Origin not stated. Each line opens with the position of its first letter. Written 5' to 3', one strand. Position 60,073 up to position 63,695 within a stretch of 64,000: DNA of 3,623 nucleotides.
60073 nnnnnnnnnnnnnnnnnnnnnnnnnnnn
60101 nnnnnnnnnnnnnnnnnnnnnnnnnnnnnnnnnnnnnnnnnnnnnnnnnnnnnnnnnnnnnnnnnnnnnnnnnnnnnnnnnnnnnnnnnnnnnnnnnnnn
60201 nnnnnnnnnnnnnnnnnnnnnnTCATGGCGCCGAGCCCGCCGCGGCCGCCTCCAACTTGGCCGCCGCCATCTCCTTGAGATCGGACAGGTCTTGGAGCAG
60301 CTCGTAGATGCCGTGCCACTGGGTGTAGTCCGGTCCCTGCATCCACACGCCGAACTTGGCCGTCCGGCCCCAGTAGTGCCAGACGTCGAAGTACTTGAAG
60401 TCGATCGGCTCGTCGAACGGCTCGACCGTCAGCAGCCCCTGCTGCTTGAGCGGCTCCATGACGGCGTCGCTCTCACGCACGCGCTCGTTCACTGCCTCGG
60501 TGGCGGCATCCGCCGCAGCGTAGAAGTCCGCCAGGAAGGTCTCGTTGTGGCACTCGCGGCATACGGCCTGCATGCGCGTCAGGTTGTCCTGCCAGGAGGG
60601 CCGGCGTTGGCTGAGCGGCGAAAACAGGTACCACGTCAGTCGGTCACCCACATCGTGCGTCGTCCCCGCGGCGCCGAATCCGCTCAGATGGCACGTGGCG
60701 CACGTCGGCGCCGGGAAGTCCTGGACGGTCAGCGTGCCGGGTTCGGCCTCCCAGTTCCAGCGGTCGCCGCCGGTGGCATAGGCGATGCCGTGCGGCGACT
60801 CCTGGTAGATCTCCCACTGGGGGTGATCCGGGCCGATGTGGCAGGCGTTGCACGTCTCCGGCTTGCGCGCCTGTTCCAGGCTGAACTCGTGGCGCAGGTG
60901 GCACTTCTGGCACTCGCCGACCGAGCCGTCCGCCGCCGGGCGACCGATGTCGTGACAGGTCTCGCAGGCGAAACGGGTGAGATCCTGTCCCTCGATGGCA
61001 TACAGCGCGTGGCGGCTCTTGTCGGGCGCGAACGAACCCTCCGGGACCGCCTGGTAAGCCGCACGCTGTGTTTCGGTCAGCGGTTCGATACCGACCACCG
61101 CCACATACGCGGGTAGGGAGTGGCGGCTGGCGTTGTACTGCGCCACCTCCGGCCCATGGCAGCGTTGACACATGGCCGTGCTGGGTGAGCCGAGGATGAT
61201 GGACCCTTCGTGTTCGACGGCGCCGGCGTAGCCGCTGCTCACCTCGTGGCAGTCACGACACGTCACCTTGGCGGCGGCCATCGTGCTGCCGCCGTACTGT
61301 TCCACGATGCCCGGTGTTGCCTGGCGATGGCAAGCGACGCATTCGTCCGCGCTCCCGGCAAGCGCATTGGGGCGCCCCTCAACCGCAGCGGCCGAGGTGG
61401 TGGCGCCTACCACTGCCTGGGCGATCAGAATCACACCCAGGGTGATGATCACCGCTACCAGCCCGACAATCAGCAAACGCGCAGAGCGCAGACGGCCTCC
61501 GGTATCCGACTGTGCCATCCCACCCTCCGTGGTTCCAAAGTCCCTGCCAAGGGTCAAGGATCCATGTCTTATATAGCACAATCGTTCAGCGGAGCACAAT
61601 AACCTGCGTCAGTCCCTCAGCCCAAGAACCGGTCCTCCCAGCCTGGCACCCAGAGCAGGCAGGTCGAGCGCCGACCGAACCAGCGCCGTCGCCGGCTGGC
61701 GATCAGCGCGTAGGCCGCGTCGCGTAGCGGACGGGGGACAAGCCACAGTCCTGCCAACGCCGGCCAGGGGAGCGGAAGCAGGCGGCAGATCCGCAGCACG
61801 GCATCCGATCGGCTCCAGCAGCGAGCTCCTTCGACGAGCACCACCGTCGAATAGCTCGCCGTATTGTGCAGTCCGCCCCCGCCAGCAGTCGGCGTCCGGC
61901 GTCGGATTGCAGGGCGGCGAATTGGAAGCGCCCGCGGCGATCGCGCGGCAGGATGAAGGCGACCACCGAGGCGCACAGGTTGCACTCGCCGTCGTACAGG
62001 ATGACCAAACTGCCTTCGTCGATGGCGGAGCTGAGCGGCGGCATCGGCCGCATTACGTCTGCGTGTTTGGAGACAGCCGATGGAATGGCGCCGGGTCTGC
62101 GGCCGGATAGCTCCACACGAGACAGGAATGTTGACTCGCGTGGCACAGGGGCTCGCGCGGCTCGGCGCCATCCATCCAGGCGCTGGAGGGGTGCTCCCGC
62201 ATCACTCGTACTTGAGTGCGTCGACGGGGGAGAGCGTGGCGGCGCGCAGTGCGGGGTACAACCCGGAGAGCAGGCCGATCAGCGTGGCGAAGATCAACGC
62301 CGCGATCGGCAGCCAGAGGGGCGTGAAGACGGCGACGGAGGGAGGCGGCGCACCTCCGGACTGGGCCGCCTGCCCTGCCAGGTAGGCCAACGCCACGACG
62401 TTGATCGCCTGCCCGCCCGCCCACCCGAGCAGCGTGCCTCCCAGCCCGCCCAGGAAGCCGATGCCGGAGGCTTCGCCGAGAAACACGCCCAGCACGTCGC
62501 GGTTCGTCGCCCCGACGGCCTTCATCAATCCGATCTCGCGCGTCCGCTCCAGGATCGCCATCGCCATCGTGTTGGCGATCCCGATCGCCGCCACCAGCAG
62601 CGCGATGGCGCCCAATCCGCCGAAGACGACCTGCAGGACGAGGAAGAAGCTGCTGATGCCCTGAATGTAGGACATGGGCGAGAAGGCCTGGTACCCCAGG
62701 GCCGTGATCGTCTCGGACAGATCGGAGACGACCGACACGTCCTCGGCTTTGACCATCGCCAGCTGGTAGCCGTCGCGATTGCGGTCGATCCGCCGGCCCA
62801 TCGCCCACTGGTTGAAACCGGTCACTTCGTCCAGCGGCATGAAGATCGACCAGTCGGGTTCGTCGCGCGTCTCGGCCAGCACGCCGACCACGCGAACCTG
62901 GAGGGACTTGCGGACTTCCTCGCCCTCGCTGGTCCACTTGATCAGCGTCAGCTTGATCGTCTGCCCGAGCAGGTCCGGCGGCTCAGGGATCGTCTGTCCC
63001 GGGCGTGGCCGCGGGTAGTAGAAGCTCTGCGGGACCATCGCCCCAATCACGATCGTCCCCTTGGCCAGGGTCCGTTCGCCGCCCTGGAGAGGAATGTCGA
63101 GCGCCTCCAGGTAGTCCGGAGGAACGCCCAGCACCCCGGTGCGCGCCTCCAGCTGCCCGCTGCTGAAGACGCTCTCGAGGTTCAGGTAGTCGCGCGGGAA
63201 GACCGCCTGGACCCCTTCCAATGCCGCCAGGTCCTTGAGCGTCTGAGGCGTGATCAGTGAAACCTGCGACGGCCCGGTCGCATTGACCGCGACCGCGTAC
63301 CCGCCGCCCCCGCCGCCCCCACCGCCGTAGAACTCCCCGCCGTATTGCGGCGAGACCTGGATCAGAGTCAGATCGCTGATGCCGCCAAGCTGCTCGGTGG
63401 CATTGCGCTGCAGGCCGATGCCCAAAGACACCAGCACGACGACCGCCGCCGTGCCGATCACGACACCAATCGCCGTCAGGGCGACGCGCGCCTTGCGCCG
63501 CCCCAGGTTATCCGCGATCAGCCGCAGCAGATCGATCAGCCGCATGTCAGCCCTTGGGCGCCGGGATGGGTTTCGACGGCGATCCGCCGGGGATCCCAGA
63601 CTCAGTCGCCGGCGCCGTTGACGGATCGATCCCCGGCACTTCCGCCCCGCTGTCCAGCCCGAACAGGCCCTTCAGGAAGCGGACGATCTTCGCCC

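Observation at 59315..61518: Octaheme HAO-like cytochrome translationally coupled to an internally duplicated four-His membrane protein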

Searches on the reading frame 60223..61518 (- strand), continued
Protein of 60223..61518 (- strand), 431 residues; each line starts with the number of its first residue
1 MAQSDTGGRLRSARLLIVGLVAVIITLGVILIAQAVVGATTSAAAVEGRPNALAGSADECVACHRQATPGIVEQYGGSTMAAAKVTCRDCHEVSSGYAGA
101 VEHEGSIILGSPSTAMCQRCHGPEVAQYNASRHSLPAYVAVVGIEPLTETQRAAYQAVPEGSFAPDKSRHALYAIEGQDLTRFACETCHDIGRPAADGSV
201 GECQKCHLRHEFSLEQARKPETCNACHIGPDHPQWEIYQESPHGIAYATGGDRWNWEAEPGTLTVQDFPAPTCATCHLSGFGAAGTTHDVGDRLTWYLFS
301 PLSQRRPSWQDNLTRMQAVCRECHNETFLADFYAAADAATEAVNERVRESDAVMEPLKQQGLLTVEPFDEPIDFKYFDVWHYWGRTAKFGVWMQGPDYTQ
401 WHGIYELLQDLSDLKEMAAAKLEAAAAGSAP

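Call 89: predict_structure(alignment_id=A3)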
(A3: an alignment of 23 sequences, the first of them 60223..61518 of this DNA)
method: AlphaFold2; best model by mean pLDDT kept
length: 431 residues; sequences in the alignment: 23
mean_pLDDT: 48.9   pTM: 0.34
mean pLDDT of the five models: 48.9, 48.9, 47.2, 46.7, 45.2
residues with pLDDT >= 90: 24; 70-90: 56; 50-70: 83; < 50: 268
segments of 3 or more residues with pLDDT < 50: 1-3, 41-46, 76-93, 95-147, 158-324, 393-395, 397-402
pLDDT, mean of each block of 10 residues (from residue 1): 47 76 89 69 49 57 54 47 34 45 34 29 32 27 44 48 36 40 26 33 26 31 32 31 28 38 41 35 33 30 33 43 52 64 77 91 74 76 56 49 66 91 88 60
secondary structure, 60 per line:
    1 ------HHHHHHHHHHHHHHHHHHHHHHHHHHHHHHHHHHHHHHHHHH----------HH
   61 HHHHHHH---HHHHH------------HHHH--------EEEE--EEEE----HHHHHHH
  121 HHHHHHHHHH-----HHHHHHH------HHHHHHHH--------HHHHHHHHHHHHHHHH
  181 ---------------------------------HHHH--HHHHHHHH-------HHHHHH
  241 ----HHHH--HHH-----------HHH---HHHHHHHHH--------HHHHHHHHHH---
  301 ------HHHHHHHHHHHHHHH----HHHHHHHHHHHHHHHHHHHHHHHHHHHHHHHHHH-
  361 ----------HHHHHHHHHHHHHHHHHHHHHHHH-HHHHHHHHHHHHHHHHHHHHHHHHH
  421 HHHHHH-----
elements in order: H7-48 H59-67 H71-75 H88-91 E100-103 E106-109 H114-130 H136-142 H149-156 H165-180 H214-217 H220-227 H235-240 H245-248 H271-279 H288-297 H307-321 H326-359 H371-394 H396-426

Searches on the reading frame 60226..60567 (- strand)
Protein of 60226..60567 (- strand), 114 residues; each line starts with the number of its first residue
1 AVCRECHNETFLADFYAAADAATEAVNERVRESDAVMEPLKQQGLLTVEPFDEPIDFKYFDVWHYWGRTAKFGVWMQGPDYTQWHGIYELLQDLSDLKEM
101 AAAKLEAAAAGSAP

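Call 56: search_solved_structures(query=window:60226-60567:-, max_evalue=10, show_alignments=5)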
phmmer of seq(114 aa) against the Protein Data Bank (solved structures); distinct sequences matched with E-value up to 10: 7.
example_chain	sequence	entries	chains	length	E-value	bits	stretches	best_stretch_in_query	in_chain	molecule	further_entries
4qo5_A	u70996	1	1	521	5.4e-05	26.5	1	2-102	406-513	Hypothetical multiheme protein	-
8imn_5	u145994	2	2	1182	0.2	15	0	40-86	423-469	CpcN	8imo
6hif_G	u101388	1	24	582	0.82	13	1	2-78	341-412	Hydrazine dehydrogenase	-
4yf2_A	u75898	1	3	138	0.91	12.9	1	33-85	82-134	Sperm acrosome membrane-associated protein 3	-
7zm7_b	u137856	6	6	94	1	12.7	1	65-114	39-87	Subunit NDUFC2 of NADH-ubiquinone oxidoreductase (Complex I)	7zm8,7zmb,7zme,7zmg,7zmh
6agv_A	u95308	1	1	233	1.1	12.6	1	41-75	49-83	Mitochondrial peptide methionine sulfoxide reductase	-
2l90_A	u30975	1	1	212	1.2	12.5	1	42-75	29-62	Peptide methionine sulfoxide reductase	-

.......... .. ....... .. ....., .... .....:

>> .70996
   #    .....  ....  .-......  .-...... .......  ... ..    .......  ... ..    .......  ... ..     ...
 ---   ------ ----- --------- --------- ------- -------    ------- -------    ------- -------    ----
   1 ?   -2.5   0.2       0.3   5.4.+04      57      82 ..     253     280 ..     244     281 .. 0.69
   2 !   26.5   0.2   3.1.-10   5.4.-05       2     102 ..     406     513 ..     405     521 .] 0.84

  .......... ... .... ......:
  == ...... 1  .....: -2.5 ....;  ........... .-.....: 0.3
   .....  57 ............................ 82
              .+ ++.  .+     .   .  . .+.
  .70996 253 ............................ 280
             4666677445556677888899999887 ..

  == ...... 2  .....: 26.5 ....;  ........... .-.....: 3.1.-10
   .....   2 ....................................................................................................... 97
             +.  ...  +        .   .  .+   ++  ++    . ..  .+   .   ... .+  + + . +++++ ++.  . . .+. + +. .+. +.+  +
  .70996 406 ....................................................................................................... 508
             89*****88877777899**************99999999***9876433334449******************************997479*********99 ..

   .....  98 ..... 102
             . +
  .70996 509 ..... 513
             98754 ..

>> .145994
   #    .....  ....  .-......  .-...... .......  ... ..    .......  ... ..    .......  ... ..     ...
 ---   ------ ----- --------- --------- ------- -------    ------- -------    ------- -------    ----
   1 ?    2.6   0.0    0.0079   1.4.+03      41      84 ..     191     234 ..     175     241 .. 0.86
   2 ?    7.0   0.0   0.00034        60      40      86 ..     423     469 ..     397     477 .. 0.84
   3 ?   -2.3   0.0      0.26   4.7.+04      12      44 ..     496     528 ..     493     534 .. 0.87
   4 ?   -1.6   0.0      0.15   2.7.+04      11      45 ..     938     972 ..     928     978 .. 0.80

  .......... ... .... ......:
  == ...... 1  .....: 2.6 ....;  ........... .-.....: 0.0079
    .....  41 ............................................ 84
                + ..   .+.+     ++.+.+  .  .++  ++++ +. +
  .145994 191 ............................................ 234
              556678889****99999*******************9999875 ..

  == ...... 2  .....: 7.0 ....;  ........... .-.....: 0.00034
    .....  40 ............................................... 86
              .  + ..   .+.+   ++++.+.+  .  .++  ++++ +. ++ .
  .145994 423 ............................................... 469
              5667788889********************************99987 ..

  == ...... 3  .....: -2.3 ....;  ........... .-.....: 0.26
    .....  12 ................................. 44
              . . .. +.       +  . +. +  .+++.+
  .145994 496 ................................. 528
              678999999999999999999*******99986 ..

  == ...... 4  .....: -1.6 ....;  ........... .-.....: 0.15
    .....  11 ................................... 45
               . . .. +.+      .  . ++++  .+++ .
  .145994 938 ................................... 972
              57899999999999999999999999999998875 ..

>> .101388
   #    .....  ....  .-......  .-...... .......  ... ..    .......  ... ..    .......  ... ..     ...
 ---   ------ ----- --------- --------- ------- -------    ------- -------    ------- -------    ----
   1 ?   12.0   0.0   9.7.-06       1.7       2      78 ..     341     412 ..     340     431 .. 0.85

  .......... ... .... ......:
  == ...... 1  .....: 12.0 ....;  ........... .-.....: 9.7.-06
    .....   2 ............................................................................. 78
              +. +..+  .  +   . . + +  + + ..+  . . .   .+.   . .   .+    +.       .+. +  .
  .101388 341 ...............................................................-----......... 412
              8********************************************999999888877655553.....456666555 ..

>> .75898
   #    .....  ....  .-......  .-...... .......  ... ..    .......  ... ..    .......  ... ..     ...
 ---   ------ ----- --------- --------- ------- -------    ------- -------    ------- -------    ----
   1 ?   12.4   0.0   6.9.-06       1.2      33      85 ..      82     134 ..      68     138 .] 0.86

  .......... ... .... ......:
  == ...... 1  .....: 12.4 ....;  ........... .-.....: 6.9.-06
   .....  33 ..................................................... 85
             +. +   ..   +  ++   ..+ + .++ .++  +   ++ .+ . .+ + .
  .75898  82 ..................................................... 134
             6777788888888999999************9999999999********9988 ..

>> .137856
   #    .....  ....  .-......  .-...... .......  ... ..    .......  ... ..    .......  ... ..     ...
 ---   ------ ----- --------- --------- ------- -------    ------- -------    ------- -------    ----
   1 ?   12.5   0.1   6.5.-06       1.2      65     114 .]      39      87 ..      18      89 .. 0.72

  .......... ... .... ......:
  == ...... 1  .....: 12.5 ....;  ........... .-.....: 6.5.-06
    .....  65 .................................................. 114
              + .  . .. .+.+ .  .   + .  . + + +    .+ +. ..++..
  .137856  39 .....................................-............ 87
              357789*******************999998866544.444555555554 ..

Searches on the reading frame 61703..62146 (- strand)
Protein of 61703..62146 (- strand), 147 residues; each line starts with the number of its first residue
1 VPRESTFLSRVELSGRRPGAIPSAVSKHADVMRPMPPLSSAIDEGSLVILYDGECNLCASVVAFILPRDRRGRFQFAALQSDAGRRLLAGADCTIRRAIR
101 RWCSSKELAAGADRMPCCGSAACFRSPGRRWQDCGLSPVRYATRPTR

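Call 3: search_protein_families(library=pfam, proteins=[window:61703-62146:-], max_evalue=0.01)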
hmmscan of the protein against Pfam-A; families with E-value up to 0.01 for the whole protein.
window:61703-62146:- (147 aa): 1 family
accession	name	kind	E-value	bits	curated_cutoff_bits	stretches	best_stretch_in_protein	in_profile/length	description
PF04134.17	DCC1-like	-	1.5e-11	45.9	27.8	1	49-94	1-46/113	DCC1-like thiol-disulfide oxidoreductase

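Call 4: search_protein_families(library=ncbifam, proteins=[window:61703-62146:-], max_evalue=0.01)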
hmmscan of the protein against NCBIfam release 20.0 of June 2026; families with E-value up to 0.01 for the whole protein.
window:61703-62146:- (147 aa): 0 families

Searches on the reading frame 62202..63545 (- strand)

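Call 3: search_protein_families(library=pfam, proteins=[window:62202-63545:-], max_evalue=0.01)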
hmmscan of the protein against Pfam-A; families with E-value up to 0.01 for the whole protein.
window:62202-63545:- (447 aa): 2 families
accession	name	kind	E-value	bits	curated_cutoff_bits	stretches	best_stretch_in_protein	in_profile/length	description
PF02687.27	FtsX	-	1.3e-21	77.3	25.5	1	311-440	3-120/120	FtsX-like permease C-terminal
PF12704.14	MacB_PCD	-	1.4e-21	78.2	27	1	22-282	2-206/207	MacB-like periplasmic core domain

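Call 4: search_protein_families(library=ncbifam, proteins=[window:62202-63545:-], max_evalue=0.01)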
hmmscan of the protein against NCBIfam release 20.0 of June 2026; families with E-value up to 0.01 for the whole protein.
window:62202-63545:- (447 aa): 8 families
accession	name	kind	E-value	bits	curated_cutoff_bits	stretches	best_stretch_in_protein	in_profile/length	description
NF007826.0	PRK10535.1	equivalog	4.3e-16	58.3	966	1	303-446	520-647/648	macrolide ABC transporter ATP-binding protein/permease MacB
TIGR02212.1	lolCE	equivalog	2.4e-15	56.4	362.45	1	211-447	178-411/411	lipoprotein-releasing ABC transporter permease subunit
TIGR03434.1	ADOP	subfamily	4.2e-13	48.3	622.3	1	193-447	579-803/803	ADOP family duplicated permease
NF008076.0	PRK10814.1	exception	9.9e-12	44.6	473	1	309-447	268-399/399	lipoprotein-releasing ABC transporter permease subunit LolC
NF038347.1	FtsX_Gpos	exception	2.9e-10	40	225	1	260-372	124-235/296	permease-like cell division protein FtsX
TIGR00439.2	FtsX_Gneg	equivalog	7e-07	28.7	255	1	299-383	161-245/292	permease-like cell division protein FtsX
NF038346.1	FtsX_actino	exception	1.1e-06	28.3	250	1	295-380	170-255/308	permease-like cell division protein FtsX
NF008357.0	PRK11146.1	exception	6.1e-05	22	439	1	316-444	280-411/414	lipoprotein-releasing ABC transporter permease subunit LolE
